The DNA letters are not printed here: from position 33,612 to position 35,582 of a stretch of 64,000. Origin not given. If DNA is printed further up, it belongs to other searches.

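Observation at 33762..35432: Paralogue P2 has lost the putative catalytic Asp-Glu pair and other core motifs: a possible non-catalytic glycan-binding copy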

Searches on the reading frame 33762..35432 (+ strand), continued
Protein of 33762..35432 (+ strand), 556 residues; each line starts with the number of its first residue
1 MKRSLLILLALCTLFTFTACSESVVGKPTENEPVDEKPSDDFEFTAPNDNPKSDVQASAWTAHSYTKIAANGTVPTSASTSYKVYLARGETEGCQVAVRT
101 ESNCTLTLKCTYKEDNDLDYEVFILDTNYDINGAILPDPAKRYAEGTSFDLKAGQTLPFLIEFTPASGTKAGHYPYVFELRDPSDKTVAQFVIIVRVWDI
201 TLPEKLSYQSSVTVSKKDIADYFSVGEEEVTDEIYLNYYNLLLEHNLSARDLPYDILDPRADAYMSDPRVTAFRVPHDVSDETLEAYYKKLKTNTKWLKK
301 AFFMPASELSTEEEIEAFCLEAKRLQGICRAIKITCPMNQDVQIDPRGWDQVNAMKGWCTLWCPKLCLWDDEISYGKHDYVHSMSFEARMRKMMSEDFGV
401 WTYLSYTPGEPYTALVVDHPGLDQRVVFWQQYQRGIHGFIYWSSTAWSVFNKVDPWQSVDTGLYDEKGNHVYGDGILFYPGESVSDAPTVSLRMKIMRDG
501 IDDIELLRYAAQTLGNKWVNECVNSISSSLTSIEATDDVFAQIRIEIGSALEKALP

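Call 28: find_encoding_contigs(protein=P0010, flank=10000, max_places=1)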
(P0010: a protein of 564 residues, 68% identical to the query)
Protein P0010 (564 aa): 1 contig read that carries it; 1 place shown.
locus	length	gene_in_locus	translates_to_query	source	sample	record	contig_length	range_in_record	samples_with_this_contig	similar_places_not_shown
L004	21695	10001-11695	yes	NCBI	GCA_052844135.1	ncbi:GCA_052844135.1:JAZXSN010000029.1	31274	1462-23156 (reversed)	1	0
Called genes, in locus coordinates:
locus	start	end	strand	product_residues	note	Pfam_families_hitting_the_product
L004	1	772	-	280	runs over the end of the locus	PF03419:Peptidase_U4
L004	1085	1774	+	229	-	PF13306:LRR_5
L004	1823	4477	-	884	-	PF00690:Cation_ATPase_N, PF00122:E1-E2_ATPase, PF00702:Hydrolase, PF13246:Cation_ATPase, PF00689:Cation_ATPase_C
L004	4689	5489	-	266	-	PF02578:Cu-oxidase_4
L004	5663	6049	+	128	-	PF02452:PemK_toxin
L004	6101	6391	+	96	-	-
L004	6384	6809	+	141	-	PF05168:HEPN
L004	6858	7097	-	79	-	-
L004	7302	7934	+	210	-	-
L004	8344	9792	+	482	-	-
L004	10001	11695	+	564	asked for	PF13320:GH123_cat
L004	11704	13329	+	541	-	PF13320:GH123_cat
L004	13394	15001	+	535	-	PF13320:GH123_cat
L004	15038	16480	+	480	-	PF13320:GH123_cat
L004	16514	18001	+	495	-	PF13320:GH123_cat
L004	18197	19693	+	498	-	PF13320:GH123_cat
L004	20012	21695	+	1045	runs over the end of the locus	PF00149:Metallophos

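Call 29: find_encoding_contigs(protein=P0004, flank=10000, max_places=1)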
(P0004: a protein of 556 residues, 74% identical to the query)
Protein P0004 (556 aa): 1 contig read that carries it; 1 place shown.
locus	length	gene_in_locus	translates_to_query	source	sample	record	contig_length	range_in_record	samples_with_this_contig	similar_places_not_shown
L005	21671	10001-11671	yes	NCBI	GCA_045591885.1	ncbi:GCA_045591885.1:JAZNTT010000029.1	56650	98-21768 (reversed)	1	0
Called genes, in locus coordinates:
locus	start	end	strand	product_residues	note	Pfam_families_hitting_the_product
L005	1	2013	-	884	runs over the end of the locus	PF00690:Cation_ATPase_N, PF00122:E1-E2_ATPase, PF00702:Hydrolase, PF13246:Cation_ATPase, PF00689:Cation_ATPase_C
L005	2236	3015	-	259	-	PF02578:Cu-oxidase_4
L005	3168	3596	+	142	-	PF02452:PemK_toxin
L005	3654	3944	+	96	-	-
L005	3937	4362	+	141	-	PF05168:HEPN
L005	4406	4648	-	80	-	-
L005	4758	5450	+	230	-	-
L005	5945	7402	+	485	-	-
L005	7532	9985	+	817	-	PF13320:GH123_cat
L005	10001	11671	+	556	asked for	PF13320:GH123_cat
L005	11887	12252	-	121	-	PF01925:TauE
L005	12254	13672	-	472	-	PF03323:GerA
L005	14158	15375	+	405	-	PF00291:PALP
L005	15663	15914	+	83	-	-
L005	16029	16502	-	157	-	-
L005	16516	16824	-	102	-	-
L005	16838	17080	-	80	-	-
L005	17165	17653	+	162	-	PF00149:Metallophos (weak), PF12850:Metallophos_2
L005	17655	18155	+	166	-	-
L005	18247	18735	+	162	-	PF00383:dCMP_cyt_deam_1, PF14437:MafB19-deam (weak)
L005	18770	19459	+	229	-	-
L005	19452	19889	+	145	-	PF13673:Acetyltransf_10, PF00583:Acetyltransf_1, PF13420:Acetyltransf_4, PF13508:Acetyltransf_7, PF08445:FR47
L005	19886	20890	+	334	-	PF00814:TsaD, PF22521:HypF_C_2 (weak)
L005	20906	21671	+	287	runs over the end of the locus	?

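Call 31: find_related_loci(query=window:33762-35432:+, collection=genome_contigs, flank=10000)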
Query window:33762-35432:+ (556 aa) in genome_contigs; peptide patterns used: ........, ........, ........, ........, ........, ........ (x = any residue, [..] = any of these).
61 stretches matched a pattern; 2 encode a relative of the query (tblastn E <= 1e-3); 2 distinct loci.
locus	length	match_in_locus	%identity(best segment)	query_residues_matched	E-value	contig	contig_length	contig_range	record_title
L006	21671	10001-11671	86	1-556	0e+0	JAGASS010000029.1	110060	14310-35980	MAG: Clostridia bacterium isolate RGIG8739 Water_deer_Colon-4__c162422, whole genome shotgun sequence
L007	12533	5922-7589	80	1-556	0e+0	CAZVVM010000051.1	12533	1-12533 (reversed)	MAG TPA_asm: uncultured Ruminococcus sp. isolate SRP315200_co1_888 genome assembly, contig: NODE_10784_length_12533_cov_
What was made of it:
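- Tried and rejected: The genome_contigs scan gave only two loci (call 31), both close relatives.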

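Call 45: predict_structure(alignment_id=A2)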
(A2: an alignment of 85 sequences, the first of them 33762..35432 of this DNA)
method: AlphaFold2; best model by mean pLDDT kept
length: 556 residues; sequences in the alignment: 85
mean_pLDDT: 93.7   pTM: 0.89
mean pLDDT of the five models: 93.7, 93.5, 93.2, 93.0, 92.4
residues with pLDDT >= 90: 499; 70-90: 32; 50-70: 11; < 50: 14
segments of 3 or more residues with pLDDT < 50: 20-33
pLDDT, mean of each block of 10 residues (from residue 1): 80 65 40 62 92 98 98 96 97 98 98 93 98 97 97 98 92 97 98 97 94 96 95 96 97 98 98 98 99 97 96 98 98 97 94 96 96 94 96 96 93 94 97 97 95 96 95 97 95 98 98 97 93 95 98 93
secondary structure, 60 per line:
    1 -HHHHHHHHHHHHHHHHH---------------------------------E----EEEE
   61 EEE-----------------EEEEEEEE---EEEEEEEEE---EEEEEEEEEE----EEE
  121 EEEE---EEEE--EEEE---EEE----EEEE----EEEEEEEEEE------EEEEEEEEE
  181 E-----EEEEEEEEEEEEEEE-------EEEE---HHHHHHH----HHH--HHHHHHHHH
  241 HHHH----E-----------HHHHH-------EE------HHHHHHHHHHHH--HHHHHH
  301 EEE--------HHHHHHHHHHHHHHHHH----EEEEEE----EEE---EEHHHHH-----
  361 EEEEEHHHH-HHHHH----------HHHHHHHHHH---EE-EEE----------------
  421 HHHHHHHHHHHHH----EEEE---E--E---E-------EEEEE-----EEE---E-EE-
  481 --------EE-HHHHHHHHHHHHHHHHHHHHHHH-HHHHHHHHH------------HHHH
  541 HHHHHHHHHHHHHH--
elements in order: H2-18 E57-63 E81-88 E92-100 E104-113 E118-124 E128-131 E134-137 E141-143 E148-151 E156-165 E172-181 E187-201 E209-212 H216-222 H232-244 H261-265 H281-292 H295-300 E301-303 H312-328 E333-338 E343-345 H351-355 E361-365 H366-369 H371-375 H386-395 E402-404 H421-433 E438-441 E460-464 E470-472 H492-514 H516-524 H537-554
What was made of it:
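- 33762..35432 (+): P2: 556-aa GH123-fold lipoprotein lacking the catalytic-stabiliser Asp (the finding). AF2 model pLDDT 93.7 (call 45).
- On GH123 (CAZy) / Pfam PF13320 GH123_cat (formerly DUF4091): The AF2 model has pLDDT 93.7 (call 45).
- The AF2 model is confident (call 45).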

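Call 48: fold_search(model_id=the predicted structure, library=pdb)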
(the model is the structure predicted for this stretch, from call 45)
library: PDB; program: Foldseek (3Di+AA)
matches with E <= 10: 1841; with E <= 0.001: 269
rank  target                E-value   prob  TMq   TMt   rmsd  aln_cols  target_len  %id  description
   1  8k2h_B                1.5e-33  1.00  0.75  0.74   4.2       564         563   18  Crystal structure of Group 2Oligosaccharide/Monosaccharide-releasing beta-N-acetylhexosaminidase NgaAt from Arabidopsi (released 2024-04-24)
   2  8k2i_B                1.5e-33  1.00  0.73  0.73   4.4       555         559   18  Crystal structure of Group 2 Oligosaccharide/Monosaccharide-releasing beta-N-acetylhexosaminidase NgaAt from Arabidops (released 2024-04-24)
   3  8k2h_A                5.1e-32  1.00  0.73  0.73   4.2       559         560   17  Crystal structure of Group 2Oligosaccharide/Monosaccharide-releasing beta-N-acetylhexosaminidase NgaAt from Arabidopsi (released 2024-04-24)
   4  8k2j                  1.9e-29  1.00  0.68  0.72   4.9       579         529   16  Crystal structure of Group 3 Oligosaccharide/Monosaccharide-releasing beta-N-acetylgalactosaminidase NgaDssm, apo form (released 2024-04-24)
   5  8k2f                  1.3e-28  1.00  0.67  0.74   5.4       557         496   18  Crystal structure of Group 1 oligosaccharide-releasing beta-N-acetylgalactosaminidase NgaCa from Cohnella abietis, apo 1 (released 2024-04-24)
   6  8k2g_A                1.9e-28  1.00  0.65  0.71   5.5       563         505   17  Crystal structure of Group 1 Oligosaccharide-releasing beta-N-acetylgalactosaminidase NgaCa from Cohnella abietis, apo (released 2024-04-24)
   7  8p4l_A                1.1e-26  1.00  0.65  0.68   5.6       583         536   14  Beta-N-acetylgalactosaminidase from Niabella aurantiaca (released 2024-01-17)
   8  8k2m                  1.9e-26  1.00  0.68  0.68   6.2       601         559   14  Crystal structure of Group 4 Monosaccharide-releasing beta-N-acetylgalactosaminidase NgaP2 from Paenibacillus sp. TS12 i (released 2024-04-24)
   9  8k2n_A                5.0e-26  1.00  0.67  0.69   5.3       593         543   14  Crystal structure of Group 4 Monosaccharide-releasing beta-N-acetylgalactosaminidase NgaLy from Lacticaseibacillus yic (released 2024-04-24)
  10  8k2n_B                6.3e-26  1.00  0.66  0.68   6.1       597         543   16  Crystal structure of Group 4 Monosaccharide-releasing beta-N-acetylgalactosaminidase NgaLy from Lacticaseibacillus yic (released 2024-04-24)
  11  8k2l                  8.4e-26  1.00  0.67  0.67   6.3       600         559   14  Crystal structure of Group 4 Monosaccharide-releasing beta-N-acetylgalactosaminidase NgaP2 from Paenibacillus sp. TS12,  (released 2024-04-24)
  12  8k2n_D                7.0e-25  1.00  0.68  0.69   5.1       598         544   14  Crystal structure of Group 4 Monosaccharide-releasing beta-N-acetylgalactosaminidase NgaLy from Lacticaseibacillus yic (released 2024-04-24)
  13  5l7u_A                2.1e-24  1.00  0.61  0.61   6.7       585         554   13  Crystal structure of BvGH123 with bound GalNAc (released 2017-03-22)
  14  5fqg_A                2.9e-24  1.00  0.61  0.58   7.7       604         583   12  The details of glycolipid glycan hydrolysis by the structural analysis of a family 123 glycoside hydrolase from Clostr (released 2016-03-30)
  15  5l7u_B                4.9e-24  1.00  0.61  0.60   9.3       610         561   13  Crystal structure of BvGH123 with bound GalNAc (released 2017-03-22)
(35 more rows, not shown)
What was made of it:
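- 33762..35432 (+): Foldseek top hits are all GH123 crystal structures, with NgaAt at TM 0.75 (call 48).
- On GH123 (CAZy) / Pfam PF13320 GH123_cat (formerly DUF4091): Foldseek ranks 22 GH123 chains at the top, with E values from 1e-33 to 1e-22 and TM 0.61-0.75 (call 48).
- On SusE/SusF-type surface glycan-binding proteins: The fold is a GH123 sandwich plus TIM barrel (call 48).
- The fold is confirmed by an AF2 model with pLDDT 93.7 and pTM 0.89, and by Foldseek TM 0.75 to 8k2h, with 22 GH123 chains filling the top ranks (calls 45, 48).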
